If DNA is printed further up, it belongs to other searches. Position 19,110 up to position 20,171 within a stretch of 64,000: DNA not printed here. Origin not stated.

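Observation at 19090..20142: Phage-encoded SPFH/band-7 lipoprotein sandwiched between two translationally coupled micro-membrane proteins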

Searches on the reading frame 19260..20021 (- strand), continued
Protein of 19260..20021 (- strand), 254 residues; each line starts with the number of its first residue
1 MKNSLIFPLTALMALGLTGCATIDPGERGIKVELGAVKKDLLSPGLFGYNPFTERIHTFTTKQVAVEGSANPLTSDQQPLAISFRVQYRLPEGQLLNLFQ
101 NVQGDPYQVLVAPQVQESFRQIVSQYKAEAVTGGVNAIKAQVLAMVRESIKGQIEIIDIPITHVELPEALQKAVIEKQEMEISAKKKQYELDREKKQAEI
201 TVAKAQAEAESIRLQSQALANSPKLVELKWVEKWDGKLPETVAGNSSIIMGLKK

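Call 22: find_encoding_contigs(protein=P0012, flank=5000, max_places=2)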
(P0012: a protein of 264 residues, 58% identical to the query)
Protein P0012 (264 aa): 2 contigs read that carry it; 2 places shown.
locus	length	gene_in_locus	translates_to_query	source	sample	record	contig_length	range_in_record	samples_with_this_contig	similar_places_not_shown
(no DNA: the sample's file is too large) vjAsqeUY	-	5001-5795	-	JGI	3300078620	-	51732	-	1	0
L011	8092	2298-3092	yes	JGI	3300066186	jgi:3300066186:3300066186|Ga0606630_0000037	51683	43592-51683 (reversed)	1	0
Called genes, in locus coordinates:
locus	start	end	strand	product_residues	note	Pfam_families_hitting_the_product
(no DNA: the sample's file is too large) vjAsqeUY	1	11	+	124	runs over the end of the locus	-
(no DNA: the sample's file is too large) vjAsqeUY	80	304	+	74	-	-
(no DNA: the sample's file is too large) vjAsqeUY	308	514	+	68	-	-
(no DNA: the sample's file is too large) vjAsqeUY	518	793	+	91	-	-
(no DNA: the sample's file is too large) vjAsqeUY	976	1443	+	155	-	-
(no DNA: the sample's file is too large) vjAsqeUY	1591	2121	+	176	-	-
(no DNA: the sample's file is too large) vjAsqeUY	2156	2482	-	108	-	-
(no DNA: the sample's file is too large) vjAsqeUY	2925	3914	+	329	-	PF04404:ERF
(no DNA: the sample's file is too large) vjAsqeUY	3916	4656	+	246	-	PF00929:RNase_T (faint)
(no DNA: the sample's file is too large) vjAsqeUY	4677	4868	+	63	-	-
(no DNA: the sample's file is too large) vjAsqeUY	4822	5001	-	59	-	-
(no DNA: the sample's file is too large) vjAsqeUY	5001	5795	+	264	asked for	PF01145:Band_7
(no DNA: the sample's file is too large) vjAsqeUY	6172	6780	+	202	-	PF05869:Dam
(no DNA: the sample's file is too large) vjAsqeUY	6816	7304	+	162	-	PF05866:RusA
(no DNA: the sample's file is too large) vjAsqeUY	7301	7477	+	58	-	-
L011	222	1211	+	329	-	PF04404:ERF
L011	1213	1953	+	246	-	PF00929:RNase_T (faint)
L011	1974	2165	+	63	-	-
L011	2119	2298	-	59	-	-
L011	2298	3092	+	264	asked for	PF01145:Band_7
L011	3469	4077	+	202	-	PF05869:Dam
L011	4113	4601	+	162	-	PF05866:RusA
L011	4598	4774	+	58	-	-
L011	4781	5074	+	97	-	-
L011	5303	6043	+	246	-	-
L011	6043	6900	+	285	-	-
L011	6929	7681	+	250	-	PF00149:Metallophos, PF12850:Metallophos_2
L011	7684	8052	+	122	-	PF10686:YAcAr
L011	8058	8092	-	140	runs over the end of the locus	PF07087:DUF1353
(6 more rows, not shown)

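Call 31: get_annotated_region(hit=H30, flank=2500)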
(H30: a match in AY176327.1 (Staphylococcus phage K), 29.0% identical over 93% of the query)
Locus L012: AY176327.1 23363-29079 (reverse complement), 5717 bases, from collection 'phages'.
description: Staphylococcus phage K, complete genome.
organism: Staphylococcus phage K (NCBI taxid 2928685)
taxonomy: Viruses; Duplodnaviria; Heunggongvirae; Uroviricota; Caudoviricetes; Herelleviridae; Twortvirinae; Kayvirus; Kayvirus kay
host: -; source: -; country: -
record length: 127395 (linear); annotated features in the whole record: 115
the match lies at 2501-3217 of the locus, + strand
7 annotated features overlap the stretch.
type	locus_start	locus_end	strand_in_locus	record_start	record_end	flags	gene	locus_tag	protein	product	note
CDS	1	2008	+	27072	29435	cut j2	-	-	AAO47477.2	ORF30/ORF32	hypothetical protein; putative lysin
CDS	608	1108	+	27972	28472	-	-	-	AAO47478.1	ORF31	hypothetical protein; putative endonuclease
CDS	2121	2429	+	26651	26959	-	-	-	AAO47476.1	ORF29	hypothetical protein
CDS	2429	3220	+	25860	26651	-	-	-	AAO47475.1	ORF28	hypothetical protein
CDS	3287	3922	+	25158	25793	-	-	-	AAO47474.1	ORF27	hypothetical protein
CDS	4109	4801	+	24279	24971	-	-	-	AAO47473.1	ORF26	hypothetical protein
CDS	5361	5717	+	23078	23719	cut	-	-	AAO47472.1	ORF25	hypothetical protein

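Call 32: get_annotated_region(hit=H1, flank=2500)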
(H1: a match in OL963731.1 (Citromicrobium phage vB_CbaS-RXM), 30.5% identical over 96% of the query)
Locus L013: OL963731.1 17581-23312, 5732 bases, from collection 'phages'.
description: Citromicrobium phage vB_CbaS-RXM, complete genome.
organism: Citromicrobium phage vB_CbaS-RXM (NCBI taxid 2909582)
taxonomy: Viruses; Duplodnaviria; Heunggongvirae; Uroviricota; Caudoviricetes
host: Citromicrobium bathyomarinum JL1366; source: sewage of a seafood market in a coastal city of China; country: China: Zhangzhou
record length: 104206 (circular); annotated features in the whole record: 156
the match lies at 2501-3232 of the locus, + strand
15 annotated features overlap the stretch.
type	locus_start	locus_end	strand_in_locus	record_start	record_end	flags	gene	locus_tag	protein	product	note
CDS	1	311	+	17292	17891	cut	-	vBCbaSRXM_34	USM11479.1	polynucleotide kinase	-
CDS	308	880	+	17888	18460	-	-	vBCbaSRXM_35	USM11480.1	hypothetical protein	-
CDS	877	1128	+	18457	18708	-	-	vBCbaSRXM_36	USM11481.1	hypothetical protein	-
CDS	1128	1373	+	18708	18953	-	-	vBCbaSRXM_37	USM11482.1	hypothetical protein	-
CDS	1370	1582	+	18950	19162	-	-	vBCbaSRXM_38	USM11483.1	hypothetical protein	-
CDS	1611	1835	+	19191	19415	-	-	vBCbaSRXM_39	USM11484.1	hypothetical protein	-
CDS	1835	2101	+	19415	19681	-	-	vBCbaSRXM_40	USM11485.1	hypothetical protein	-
CDS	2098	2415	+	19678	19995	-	-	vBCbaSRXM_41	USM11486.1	hypothetical protein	-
CDS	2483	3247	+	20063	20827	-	-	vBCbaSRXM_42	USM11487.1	high frequency of lysogenization K family protein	High frequency of lysogenization K (HflK) family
CDS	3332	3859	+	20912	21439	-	-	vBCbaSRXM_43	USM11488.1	hypothetical protein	-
CDS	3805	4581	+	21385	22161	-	-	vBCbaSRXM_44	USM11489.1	hypothetical protein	-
CDS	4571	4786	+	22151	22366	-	-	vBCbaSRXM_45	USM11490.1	hypothetical protein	-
CDS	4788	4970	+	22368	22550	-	-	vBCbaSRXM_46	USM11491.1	hypothetical protein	-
CDS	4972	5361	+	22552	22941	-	-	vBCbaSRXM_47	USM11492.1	hypothetical protein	-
CDS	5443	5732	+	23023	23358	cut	-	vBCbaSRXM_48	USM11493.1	formate dehydrogenase N subunit beta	-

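Call 33: get_annotated_region(hit=H6, flank=2500)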
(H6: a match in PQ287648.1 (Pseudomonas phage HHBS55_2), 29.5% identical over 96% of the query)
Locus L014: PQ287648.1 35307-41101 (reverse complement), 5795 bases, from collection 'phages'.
description: Pseudomonas phage HHBS55_2, complete genome.
organism: Pseudomonas phage HHBS55_2 (NCBI taxid 3390395)
taxonomy: Viruses
host: Pseudomonas aeruginosa BWKH55; source: sewage waters; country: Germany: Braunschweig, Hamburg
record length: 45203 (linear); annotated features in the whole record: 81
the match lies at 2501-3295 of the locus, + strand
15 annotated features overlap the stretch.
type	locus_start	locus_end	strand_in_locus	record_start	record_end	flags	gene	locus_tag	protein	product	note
CDS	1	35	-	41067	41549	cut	-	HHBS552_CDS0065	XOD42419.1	hypothetical protein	-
CDS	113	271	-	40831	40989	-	-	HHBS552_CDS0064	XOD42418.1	hypothetical protein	-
CDS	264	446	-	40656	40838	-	-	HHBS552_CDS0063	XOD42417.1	hypothetical protein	-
CDS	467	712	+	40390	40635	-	-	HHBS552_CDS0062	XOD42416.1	hypothetical protein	-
CDS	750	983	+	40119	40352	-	-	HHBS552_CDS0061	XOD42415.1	hypothetical protein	-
CDS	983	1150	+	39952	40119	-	-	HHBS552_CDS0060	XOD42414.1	hypothetical protein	-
CDS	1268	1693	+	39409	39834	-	-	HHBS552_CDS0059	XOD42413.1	hypothetical protein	-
CDS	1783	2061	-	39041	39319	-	-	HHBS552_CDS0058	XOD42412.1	hypothetical protein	-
CDS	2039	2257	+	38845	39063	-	-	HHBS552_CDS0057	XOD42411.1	hypothetical protein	-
CDS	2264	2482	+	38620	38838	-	-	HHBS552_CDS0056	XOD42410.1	hypothetical protein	-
CDS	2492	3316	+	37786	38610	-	-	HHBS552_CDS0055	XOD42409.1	lipoprotein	-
CDS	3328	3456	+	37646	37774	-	-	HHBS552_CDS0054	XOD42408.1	hypothetical protein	-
CDS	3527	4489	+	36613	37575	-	-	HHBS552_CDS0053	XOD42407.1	hypothetical protein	-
CDS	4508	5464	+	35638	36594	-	-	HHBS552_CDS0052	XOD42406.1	hypothetical protein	-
CDS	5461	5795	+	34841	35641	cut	-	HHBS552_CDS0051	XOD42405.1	COOH.NH2 ligase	-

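Call 35: list_cluster_members(proteins=[P0007, P0013, window:20014-20142:-, window:19093-19260:-, window:19260-20021:-, P0020, P0021, P0022])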
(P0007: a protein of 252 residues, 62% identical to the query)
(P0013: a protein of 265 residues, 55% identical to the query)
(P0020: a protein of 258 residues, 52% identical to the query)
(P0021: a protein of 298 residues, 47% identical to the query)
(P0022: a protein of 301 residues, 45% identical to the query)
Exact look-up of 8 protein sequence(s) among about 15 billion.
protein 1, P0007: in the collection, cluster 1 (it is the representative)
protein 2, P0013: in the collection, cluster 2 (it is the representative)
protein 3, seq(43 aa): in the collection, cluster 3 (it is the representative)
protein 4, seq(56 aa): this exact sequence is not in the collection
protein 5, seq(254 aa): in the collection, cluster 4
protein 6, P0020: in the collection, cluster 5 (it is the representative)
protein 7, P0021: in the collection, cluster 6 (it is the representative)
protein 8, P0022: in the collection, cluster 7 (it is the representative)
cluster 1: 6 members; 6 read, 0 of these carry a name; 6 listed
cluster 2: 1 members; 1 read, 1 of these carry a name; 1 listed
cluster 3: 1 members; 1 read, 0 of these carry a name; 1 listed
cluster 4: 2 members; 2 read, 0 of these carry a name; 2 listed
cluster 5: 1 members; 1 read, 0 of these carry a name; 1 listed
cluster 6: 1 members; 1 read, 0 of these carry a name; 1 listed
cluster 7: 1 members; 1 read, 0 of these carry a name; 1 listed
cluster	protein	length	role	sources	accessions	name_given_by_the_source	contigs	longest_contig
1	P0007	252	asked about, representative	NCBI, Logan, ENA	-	-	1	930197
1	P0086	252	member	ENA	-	-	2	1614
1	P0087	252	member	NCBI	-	-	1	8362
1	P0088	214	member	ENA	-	-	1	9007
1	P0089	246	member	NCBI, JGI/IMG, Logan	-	-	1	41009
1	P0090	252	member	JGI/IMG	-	-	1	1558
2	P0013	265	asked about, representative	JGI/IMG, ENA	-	regulator of protease activity HflC (stomatin/prohibitin superfamily)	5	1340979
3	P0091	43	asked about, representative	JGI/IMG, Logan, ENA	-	-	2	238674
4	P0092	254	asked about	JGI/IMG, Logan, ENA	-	-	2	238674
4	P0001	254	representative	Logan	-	-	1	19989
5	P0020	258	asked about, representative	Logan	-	-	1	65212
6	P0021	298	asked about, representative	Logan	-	-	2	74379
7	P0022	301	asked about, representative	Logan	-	-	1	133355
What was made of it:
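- Tried and rejected: This contig is reported to carry the identical SPFH and 43-aa proteins (call 35).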

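Call 36: find_encoding_contigs(protein=P0092, flank=3000, max_places=4)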
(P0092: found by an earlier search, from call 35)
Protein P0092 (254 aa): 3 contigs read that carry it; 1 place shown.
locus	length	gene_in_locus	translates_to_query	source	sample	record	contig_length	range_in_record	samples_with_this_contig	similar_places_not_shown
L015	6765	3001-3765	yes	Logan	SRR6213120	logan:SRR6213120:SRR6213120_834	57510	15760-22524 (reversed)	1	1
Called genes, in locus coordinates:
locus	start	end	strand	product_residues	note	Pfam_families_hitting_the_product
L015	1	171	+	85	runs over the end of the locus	-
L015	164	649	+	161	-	-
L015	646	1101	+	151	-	-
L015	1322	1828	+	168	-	PF05866:RusA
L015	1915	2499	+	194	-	PF06941:NT5C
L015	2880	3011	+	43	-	-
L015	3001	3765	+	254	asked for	PF01145:Band_7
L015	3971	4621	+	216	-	PF05063:MT-A70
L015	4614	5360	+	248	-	PF09414:RNA_ligase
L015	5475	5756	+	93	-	-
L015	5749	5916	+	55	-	-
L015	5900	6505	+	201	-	-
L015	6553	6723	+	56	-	-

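Call 43: search_solved_structures(query=window:19260-20021:-, max_evalue=0.01, show_alignments=1)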
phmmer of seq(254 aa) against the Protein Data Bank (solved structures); distinct sequences matched with E-value up to 0.01: 11.
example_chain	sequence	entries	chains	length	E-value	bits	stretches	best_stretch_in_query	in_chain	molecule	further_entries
9urz_B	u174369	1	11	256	1.3e-12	51.2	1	23-249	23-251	Prohibitin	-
9urz_D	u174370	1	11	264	1.3e-11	47.9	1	22-232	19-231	Prohibitin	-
8rrh_B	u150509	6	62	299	2.1e-09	40.7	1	20-242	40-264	Prohibitin-2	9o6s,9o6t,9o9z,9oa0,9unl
8rrh_A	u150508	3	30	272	1.3e-06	31.5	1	71-232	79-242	Prohibitin 1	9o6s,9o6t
9unl_E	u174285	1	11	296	1.7e-06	31.2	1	72-232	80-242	Prohibitin 1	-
9o9z_A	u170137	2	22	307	1.9e-06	31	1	72-232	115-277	Prohibitin 1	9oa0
7vhq_E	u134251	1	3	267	8.2e-05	25.7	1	16-218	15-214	Protein HflK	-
7vhp_E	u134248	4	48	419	0.00028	23.9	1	16-218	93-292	Protein HflK | Modulator of FtsH protease HflK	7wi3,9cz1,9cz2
9paw_XA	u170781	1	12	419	0.001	22.1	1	16-195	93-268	Protein HflK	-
7vhp_G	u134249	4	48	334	0.0073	19.3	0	12-99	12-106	Modulator of FtsH protease HflC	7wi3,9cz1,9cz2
7vhq_G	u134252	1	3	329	0.0085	19.1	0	153-210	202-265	Modulator of FtsH protease HflC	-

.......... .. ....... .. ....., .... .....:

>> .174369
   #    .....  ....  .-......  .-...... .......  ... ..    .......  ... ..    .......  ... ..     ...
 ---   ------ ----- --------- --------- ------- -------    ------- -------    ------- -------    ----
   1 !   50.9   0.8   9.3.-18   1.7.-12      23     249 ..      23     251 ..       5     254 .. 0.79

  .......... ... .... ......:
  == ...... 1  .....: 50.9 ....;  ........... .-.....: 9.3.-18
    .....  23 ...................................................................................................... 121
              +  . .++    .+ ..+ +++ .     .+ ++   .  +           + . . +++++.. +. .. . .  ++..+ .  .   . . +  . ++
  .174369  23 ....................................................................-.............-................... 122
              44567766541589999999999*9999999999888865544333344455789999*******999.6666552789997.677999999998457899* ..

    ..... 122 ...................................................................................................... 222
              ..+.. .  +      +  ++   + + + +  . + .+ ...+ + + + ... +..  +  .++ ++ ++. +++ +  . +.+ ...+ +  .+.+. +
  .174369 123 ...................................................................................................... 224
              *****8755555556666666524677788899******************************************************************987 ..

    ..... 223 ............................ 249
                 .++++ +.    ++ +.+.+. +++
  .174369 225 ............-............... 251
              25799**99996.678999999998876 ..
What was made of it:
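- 19257..20021 (-): 254-aa SPFH/band-7 (prohibitin-type) lipoprotein. The closest solved sequences are prohibitins, then HflK (call 43).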

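Call 45: find_related_loci(query=A1, collection=viral_contigs, flank=3000)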
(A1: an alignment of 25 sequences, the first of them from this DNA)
Query A1 (254 aa) in viral_contigs; peptide patterns used: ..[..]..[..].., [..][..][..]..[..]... (x = any residue, [..] = any of these).
50 stretches matched a pattern; 3 encode a relative of the query (tblastn E <= 1e-3); 3 distinct loci.
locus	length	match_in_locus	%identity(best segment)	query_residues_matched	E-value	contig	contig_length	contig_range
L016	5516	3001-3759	60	11-253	2e-102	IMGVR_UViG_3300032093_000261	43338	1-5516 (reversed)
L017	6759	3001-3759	60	11-253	2e-102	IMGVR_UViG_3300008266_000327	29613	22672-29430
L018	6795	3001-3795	28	17-250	4e-24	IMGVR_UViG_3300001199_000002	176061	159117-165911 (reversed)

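Call 46: find_related_loci(query=A1, collection=metagenome_contigs, flank=3000)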
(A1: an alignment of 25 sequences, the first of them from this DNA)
Query A1 (254 aa) in metagenome_contigs; peptide patterns used: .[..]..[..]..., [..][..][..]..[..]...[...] (x = any residue, [..] = any of these).
430 stretches matched a pattern; 30 encode a relative of the query (tblastn E <= 1e-3); 29 distinct loci.
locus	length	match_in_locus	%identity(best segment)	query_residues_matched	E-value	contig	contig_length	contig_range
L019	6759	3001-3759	60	11-253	1e-101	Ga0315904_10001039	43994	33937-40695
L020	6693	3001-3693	60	17-247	8e-97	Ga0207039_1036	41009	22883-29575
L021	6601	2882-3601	58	4-247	3e-96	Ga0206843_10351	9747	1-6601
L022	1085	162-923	55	1-253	4e-100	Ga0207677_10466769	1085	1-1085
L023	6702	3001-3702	56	9-242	2e-91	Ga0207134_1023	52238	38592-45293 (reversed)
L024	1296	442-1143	58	9-242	2e-98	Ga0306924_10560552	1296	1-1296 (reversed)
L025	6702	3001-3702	57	9-242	1e-90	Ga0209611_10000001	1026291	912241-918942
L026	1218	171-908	56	1-247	5e-98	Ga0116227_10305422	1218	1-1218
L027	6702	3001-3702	57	9-242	3e-89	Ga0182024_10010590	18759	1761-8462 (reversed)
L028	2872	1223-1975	55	1-252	6e-91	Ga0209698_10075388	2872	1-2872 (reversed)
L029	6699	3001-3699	58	17-247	6e-89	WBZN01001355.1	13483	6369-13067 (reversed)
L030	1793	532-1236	57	9-242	8e-92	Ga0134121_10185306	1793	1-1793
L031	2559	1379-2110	55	11-253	8e-90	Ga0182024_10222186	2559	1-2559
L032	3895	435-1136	55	9-242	2e-87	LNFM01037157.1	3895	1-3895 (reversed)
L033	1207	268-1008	53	4-253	2e-93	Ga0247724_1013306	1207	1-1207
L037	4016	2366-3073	50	18-253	4e-82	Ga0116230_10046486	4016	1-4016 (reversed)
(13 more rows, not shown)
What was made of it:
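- Tried and rejected: Profile-based scans were needed (calls 45, 46).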

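Call 65: search_dna_similar(query=window:19260-20021:-, collection=phages, mode=protein, max_rows=60, rows=spread)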
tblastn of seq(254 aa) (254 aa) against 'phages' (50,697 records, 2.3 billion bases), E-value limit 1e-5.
Records with a match: 784; places in all: 784; records where one place covers at least 80% of the query: 777.
Best place of each record, by identity: <60% 784.
By first word of the organism name: Staphylococcus 275; Pseudomonas 70; Enterococcus 53; Erwinia 45; Klebsiella 44; Escherichia 40; Halorubrum 29; Salmonella 21; Caulobacter 21; Bacillus 21; and 43 more.
By host as written in the record: - 96; Staphylococcus aureus 84; Staphylococcus sp. 33; Pseudomonas aeruginosa 22; Klebsiella pneumoniae 19; Erwinia amylovora 17; Halorubrum sp. 16; Escherichia coli 15; and 240 more.
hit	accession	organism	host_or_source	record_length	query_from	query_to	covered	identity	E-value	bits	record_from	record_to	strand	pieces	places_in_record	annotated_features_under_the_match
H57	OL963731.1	Citromicrobium phage vB_CbaS-RXM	Citromicrobium bathyomarinum JL1366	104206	7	250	96%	30.5%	2e-22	101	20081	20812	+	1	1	high frequency of lysogenization K family protein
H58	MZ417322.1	Staphylococcus phage PG-2021_19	Mammaliicoccus vitulinus C5817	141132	20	254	93%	29.8%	1e-12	73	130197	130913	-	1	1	record has no annotation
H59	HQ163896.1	Staphylococcus aureus bacteriophage Sb-1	Staphylococcus aureus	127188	20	254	93%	29.0%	7e-12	71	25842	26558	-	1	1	orf051: conserved hypothetical protein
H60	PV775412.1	Staphylococcus phage EMS22-2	Staphylococcus aureus ATCC 25923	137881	20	254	93%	29.0%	7e-12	71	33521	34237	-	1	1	hypothetical protein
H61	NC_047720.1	Staphylococcus phage ISP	Staphylococcus aureus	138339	20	254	93%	29.0%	7e-12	71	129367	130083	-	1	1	hypothetical protein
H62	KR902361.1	Staphylococcus phage IME-SA118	Staphylococcus aureus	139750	20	254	93%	29.0%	7e-12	71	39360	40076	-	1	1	hypothetical protein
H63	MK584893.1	Staphylococcus phage vBSM-A1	Staphylococcus aureus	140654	20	254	93%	29.0%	7e-12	71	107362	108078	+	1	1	putative membrane protein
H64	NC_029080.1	Staphylococcus phage 812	Staphylococcus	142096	20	254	93%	29.0%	7e-12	71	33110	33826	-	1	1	lipoprotein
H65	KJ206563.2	Staphylococcus phage 812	Staphylococcus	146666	20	254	93%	29.0%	7e-12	71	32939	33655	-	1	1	prohibitin domain membrane protein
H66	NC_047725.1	Staphylococcus phage Fi200W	Staphylococcus aureus strain 6409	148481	20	254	93%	29.0%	7e-12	71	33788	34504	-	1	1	mbpS: putative membrane protein MbpS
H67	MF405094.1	Staphylococcus phage JA1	phage cocktail ampoule purchased from ...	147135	20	254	93%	29.0%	8e-12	71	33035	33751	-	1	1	putative membrane protein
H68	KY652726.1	Klebsiella phage vB_KpnM_BIS47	Klebsiella pneumoniae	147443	1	248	98%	27.3%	7e-14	76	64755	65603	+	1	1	hypothetical protein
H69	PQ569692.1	Klebsiella phage vB_Kpn_K54_rec6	Klebsiella pneumoniae K23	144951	1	248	98%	27.3%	8e-14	76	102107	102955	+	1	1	lipoprotein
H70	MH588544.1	Caulobacter phage CcrBL10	Caulobacter vibrioides CB15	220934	1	244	96%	27.6%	2e-11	69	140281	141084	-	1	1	putative serine protease | hypothetical protein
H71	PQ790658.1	Pseudomonas phage Clew-1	Pseudomonas aeruginosa strain PAO1 ...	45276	19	248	91%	29.1%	8e-9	61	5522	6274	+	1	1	hypothetical protein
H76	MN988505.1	Rhizobium phage RHph_N1_10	Rhizobium phaseoli N1_10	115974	5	253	98%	26.4%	3e-16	83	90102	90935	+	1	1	prohibitin family protein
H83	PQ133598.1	Klebsiella phage P18-100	Klebsiella pneumoniae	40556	1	247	97%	26.0%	6e-13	74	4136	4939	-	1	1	hypothetical protein (x2)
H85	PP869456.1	Erwinia phage Prophecy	Erwinia amylovora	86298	1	239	94%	26.6%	7e-10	65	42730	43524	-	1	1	lipoprotein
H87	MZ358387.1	Shigella virus Moo19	Shigella flexneri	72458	1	242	95%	26.3%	3e-10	66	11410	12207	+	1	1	SPFH protein | hypothetical protein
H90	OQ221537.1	Bacteroides phage PhiCrAssBcn2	Bacteroides intestinalis DSM 108646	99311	5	239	93%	26.8%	4e-15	80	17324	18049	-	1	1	hypothetical protein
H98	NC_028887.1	Bacillus phage AvesoBmore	Bacillus thuringiensis subsp. kurstaki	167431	20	253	92%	26.0%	5e-6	53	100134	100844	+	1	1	lipoprotein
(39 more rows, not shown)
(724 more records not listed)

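Call 66: get_annotated_region(hit=H68, flank=1200)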
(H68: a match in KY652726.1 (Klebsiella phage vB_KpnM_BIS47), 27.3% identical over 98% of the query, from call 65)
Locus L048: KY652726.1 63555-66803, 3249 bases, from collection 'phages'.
description: Klebsiella phage vB_KpnM_BIS47, complete genome.
organism: Klebsiella phage vB_KpnM_BIS47 (NCBI taxid 1907784)
taxonomy: Viruses; Duplodnaviria; Heunggongvirae; Uroviricota; Caudoviricetes; Vequintavirinae; Mydovirus; Mydovirus BIS47
host: Klebsiella pneumoniae; source: wastewater; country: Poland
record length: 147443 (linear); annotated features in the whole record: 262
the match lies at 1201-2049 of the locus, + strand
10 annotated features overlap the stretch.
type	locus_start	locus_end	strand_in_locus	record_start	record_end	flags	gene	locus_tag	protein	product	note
CDS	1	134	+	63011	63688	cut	-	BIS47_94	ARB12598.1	hypothetical protein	-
CDS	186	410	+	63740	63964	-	-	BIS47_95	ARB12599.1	hypothetical protein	-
CDS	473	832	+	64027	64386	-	-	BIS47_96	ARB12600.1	hypothetical protein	-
CDS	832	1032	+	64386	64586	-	-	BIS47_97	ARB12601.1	hypothetical protein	-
CDS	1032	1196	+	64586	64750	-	-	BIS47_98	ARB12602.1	hypothetical protein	-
CDS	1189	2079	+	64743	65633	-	-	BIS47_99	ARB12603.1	hypothetical protein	-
CDS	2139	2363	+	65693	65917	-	-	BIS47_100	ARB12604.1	hypothetical protein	-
CDS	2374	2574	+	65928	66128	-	-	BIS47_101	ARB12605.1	hypothetical protein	-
CDS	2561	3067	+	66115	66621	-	-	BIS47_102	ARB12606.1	GTP cyclohydrolase II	-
CDS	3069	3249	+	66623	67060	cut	-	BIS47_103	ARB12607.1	hypothetical protein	-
